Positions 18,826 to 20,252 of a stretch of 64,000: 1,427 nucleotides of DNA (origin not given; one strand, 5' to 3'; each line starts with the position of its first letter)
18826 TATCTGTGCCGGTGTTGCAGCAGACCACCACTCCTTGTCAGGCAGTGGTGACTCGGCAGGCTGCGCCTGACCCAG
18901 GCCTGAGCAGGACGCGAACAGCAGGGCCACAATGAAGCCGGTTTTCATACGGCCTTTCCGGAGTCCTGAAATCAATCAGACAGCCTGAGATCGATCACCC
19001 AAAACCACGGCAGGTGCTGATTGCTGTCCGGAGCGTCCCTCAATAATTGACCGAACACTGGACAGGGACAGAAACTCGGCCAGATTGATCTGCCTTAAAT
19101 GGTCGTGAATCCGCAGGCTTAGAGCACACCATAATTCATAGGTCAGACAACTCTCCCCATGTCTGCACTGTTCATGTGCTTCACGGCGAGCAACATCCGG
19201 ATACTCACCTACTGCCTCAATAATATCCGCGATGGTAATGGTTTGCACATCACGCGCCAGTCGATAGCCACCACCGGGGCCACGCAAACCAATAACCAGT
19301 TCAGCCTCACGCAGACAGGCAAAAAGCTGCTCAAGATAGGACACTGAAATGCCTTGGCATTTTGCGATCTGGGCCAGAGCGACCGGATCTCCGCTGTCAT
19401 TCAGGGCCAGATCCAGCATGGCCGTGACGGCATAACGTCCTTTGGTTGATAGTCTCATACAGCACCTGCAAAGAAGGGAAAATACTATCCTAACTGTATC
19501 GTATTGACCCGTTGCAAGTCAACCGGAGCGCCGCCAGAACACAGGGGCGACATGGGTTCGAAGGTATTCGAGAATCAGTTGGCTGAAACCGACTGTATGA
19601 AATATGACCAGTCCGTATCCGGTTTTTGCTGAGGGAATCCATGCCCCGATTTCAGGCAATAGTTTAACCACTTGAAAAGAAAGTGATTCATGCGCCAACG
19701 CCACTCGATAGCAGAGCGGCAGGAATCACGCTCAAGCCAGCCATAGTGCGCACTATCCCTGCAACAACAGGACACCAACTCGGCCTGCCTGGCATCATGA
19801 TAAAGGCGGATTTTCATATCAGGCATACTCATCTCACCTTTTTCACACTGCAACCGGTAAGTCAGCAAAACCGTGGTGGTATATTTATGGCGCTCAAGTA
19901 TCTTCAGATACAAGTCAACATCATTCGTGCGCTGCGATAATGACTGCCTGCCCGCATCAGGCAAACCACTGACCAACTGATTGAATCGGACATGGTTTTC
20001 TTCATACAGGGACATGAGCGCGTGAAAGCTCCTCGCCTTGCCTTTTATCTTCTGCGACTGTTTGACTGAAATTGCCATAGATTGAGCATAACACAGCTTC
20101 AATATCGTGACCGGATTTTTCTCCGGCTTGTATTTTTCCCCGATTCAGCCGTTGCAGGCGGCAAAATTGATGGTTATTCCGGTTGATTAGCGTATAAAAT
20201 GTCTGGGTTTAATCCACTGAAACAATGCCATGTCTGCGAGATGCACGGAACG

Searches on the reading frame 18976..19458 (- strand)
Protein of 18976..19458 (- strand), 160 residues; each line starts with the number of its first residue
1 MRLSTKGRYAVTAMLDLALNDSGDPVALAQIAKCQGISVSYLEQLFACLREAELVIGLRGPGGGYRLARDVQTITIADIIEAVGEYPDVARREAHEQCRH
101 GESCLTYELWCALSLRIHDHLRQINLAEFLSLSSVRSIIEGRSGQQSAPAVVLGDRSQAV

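Call 15: find_encoding_contigs(protein=window:18976-19458:-, flank=10000, max_places=10)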
Protein window:18976-19458:- (160 aa): no gene with exactly this product is on record in the collection.

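Call 37: search_protein_families(library=pfam, proteins=[window:18976-19458:-], max_evalue=0.00001)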
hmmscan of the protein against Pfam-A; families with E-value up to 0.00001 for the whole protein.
window:18976-19458:- (160 aa): 1 family
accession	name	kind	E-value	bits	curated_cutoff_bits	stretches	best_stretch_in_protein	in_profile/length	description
PF02082.26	Rrf2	-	1.2e-34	119.8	30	1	3-130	1-130/132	Iron-dependent Transcriptional regulator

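Call 39: search_protein_families(library=ncbifam, proteins=[window:18976-19458:-], max_evalue=0.001)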
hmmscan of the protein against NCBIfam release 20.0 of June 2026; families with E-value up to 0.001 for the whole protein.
window:18976-19458:- (160 aa): 7 families
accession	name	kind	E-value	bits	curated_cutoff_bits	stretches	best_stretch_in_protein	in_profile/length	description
TIGR02010.1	IscR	equivalog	3.7e-48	162.8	207.55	1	1-131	1-131/135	Fe-S cluster assembly transcriptional regulator IscR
NF008110.0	PRK10857.1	equivalog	1.7e-44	151.5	275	1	1-140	1-140/164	Fe-S cluster assembly transcriptional regulator IscR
TIGR00738.1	rrf2_super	superfamily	1.9e-35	121.6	73.3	1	1-129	1-130/132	Rrf2 family transcriptional regulator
NF047409.1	Cys_reg_CymR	equivalog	1.6e-24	86.6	195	1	1-132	1-126/139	cysteine metabolism transcriptional regulator CymR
TIGR02944.1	suf_reg_Xantho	equivalog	5.2e-20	72.2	110.65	1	2-128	3-129/130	SUF system Fe-S cluster assembly regulator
NF008886.0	PRK11920.1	equivalog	2.5e-10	40.2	193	1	1-104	1-105/153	iron-responsive transcriptional regulator RirA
NF008240.0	PRK11014.1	equivalog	6e-06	26.4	182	1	1-104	1-102/141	nitric oxide-sensing transcriptional repressor NsrR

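Call 59: find_related_loci(query=window:18976-19458:-, collection=metagenome_contigs, flank=6000)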
Query window:18976-19458:- (160 aa) in metagenome_contigs; peptide patterns used: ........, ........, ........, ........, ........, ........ (x = any residue, [..] = any of these).
600 stretches matched a pattern (row limit reached: there are more); 582 encode a relative of the query (tblastn E <= 1e-3); the best 80 are kept; 80 distinct loci.
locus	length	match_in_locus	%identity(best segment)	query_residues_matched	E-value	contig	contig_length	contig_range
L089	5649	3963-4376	58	1-138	1e-47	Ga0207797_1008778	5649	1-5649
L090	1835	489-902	57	1-138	5e-48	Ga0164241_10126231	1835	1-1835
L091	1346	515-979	49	1-159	3e-48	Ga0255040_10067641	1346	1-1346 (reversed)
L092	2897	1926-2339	59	1-138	2e-46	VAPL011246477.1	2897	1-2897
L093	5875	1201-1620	54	1-140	6e-46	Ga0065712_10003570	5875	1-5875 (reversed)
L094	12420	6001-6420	55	1-140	5e-46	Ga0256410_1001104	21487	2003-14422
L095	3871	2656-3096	54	1-147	3e-46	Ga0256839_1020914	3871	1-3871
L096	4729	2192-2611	54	1-140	6e-46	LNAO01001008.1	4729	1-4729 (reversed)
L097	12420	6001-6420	54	1-140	6e-46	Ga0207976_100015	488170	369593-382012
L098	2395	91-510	54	1-140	7e-46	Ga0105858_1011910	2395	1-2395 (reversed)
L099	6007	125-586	52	1-154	1e-45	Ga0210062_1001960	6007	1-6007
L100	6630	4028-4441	57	1-138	1e-45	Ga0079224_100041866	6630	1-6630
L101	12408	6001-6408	54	1-136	7e-46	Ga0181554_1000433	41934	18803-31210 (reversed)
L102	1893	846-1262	57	1-139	6e-46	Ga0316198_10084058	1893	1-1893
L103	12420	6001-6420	54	1-140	2e-45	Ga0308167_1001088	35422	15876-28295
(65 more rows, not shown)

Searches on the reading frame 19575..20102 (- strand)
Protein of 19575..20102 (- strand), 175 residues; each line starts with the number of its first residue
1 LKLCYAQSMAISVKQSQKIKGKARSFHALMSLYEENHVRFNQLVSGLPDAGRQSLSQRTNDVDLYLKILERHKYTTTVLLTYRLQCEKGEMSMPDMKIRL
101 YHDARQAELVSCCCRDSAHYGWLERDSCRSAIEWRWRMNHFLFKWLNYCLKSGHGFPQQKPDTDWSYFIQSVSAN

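Call 37: search_protein_families(library=pfam, proteins=[window:19575-20102:-], max_evalue=0.00001)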
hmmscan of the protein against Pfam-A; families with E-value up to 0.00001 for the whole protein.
window:19575-20102:- (175 aa): 1 family
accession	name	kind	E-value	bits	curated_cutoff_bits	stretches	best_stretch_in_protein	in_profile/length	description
PF06853.17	DUF1249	-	7.9e-27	94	25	1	39-154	1-115/116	Protein of unknown function (DUF1249)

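Call 39: search_protein_families(library=ncbifam, proteins=[window:19575-20102:-], max_evalue=0.001)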
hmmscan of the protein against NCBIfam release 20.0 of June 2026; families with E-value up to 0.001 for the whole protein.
window:19575-20102:- (175 aa): 1 family
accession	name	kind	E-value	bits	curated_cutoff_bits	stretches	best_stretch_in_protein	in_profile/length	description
NF008267.0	PRK11039.1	equivalog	1.5e-18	67.1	195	1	25-154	8-135/141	DUF1249 family protein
